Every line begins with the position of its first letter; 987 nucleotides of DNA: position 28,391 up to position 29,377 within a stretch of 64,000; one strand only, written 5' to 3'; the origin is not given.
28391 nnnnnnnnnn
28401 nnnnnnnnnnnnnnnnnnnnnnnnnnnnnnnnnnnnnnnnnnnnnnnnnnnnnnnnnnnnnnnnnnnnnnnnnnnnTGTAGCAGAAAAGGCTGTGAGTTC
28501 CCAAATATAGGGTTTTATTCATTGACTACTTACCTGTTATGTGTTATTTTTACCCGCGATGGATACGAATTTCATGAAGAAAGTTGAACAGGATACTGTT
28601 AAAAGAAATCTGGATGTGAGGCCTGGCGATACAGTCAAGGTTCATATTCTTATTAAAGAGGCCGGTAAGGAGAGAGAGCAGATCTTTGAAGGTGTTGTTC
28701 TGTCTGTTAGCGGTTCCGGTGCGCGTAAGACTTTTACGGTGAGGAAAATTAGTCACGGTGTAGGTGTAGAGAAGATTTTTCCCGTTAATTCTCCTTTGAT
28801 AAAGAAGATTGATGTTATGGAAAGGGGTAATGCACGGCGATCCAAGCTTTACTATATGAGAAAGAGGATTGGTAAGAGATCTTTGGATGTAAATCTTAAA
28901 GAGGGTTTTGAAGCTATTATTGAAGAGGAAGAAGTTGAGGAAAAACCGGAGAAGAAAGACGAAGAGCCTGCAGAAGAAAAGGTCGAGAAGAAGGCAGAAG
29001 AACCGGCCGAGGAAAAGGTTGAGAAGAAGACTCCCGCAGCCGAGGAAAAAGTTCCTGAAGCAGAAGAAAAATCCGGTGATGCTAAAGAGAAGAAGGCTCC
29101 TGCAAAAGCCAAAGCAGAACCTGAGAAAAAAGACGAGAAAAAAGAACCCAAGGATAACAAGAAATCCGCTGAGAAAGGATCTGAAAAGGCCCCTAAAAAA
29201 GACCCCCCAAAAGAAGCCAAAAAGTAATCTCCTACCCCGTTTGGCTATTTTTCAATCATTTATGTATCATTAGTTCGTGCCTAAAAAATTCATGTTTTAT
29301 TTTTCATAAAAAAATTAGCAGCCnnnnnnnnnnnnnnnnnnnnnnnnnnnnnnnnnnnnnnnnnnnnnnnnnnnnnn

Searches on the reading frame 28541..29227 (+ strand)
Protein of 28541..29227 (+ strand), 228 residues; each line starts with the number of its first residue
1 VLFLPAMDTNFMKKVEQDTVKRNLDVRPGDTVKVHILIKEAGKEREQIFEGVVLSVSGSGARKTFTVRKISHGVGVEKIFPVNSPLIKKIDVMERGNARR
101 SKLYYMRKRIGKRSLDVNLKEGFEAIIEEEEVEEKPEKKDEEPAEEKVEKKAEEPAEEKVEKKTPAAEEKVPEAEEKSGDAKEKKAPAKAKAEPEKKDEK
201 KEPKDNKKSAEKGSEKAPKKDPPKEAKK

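Call 18: search_protein_families(library=pfam, proteins=[window:28541-29227:+], max_evalue=0.001)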
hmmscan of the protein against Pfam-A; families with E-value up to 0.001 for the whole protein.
window:28541-29227:+ (228 aa): 1 family
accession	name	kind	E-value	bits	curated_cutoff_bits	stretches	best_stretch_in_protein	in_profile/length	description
PF01245.26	Ribosomal_L19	-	3.1e-38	130.6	22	1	11-113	2-105/111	Ribosomal protein L19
